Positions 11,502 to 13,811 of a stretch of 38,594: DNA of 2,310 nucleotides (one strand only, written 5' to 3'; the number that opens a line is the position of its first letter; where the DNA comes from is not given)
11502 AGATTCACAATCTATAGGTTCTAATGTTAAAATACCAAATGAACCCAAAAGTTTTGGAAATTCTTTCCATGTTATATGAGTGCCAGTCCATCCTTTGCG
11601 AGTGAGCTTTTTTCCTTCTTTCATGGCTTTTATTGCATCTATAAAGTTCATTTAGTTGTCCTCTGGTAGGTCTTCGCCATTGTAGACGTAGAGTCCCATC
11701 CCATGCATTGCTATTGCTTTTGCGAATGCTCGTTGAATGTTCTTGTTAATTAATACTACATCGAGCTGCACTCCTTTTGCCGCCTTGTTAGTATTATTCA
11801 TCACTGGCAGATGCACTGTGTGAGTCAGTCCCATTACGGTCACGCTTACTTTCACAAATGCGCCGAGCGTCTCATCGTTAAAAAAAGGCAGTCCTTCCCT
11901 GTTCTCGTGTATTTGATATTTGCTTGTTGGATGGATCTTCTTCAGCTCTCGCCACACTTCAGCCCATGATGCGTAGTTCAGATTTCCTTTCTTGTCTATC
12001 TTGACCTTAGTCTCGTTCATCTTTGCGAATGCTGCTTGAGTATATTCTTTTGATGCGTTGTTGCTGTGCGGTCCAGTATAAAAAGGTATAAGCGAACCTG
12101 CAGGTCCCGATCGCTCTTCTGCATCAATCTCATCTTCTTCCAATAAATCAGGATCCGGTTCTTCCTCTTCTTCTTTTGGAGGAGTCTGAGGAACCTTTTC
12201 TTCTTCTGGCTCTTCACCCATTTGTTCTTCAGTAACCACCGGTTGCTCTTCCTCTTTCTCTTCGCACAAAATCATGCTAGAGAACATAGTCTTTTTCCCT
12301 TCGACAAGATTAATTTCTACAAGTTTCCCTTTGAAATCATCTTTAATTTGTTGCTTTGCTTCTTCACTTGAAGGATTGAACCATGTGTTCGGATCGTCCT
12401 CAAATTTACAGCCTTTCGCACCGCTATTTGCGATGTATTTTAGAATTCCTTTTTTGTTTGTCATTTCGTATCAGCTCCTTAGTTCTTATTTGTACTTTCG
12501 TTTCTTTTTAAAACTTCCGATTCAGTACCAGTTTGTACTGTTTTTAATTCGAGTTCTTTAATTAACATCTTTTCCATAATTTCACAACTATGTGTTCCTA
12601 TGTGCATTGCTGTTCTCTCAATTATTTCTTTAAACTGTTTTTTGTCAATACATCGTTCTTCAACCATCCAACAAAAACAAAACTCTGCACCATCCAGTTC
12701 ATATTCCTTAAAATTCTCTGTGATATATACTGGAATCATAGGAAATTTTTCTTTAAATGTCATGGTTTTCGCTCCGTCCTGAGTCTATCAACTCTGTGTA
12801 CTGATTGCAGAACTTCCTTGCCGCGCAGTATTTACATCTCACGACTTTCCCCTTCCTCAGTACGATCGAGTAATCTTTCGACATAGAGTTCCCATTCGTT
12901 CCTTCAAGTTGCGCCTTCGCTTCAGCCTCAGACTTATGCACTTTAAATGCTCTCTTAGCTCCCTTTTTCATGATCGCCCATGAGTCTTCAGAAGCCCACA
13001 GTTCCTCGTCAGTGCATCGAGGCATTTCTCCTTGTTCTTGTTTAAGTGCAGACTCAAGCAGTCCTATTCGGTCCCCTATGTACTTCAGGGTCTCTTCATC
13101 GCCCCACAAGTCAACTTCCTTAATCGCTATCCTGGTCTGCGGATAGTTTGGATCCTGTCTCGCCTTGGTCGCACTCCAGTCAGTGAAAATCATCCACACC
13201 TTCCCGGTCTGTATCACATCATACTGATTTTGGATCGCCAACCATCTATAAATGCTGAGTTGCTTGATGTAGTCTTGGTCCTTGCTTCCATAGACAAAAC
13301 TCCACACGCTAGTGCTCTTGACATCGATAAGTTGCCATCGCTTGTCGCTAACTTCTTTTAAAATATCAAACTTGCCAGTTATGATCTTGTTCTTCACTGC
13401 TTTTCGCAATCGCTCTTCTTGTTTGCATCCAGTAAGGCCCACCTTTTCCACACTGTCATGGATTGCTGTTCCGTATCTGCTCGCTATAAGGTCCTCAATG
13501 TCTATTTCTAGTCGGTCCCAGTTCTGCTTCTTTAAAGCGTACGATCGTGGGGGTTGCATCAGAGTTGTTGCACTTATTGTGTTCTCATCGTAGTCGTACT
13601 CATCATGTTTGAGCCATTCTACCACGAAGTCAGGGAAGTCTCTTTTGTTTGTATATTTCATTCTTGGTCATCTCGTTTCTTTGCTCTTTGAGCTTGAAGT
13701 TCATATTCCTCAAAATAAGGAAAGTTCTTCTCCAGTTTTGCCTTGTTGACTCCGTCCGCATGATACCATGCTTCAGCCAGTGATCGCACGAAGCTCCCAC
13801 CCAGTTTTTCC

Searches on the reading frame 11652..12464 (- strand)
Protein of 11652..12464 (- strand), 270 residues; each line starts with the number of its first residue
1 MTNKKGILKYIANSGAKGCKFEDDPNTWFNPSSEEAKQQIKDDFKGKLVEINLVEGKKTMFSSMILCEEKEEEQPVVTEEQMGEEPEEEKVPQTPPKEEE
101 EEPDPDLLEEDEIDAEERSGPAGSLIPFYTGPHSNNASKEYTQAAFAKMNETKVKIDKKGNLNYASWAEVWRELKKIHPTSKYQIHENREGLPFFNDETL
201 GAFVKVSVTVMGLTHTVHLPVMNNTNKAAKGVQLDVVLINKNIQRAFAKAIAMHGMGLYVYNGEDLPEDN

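Call 8: search_protein_families(library=pfam, proteins=[window:11652-12464:-], max_evalue=0.01)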
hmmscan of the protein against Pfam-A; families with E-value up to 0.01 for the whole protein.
window:11652-12464:- (270 aa): 1 family
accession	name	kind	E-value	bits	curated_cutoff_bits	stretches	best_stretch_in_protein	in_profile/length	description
PF06378.16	SSAP_Sak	-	5.4e-33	114.1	22.3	1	152-269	15-130/152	Sak Single Strand Annealing Protein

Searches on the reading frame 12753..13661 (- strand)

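Call 8: search_protein_families(library=pfam, proteins=[window:12753-13661:-], max_evalue=0.01)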
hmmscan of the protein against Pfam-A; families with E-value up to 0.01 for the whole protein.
window:12753-13661:- (302 aa): 1 family
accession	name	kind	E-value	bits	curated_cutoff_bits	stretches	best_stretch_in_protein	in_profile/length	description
PF12705.13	PDDEXK_1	-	9.1e-07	29.5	22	1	94-286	124-247/247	PD-(D/E)XK nuclease superfamily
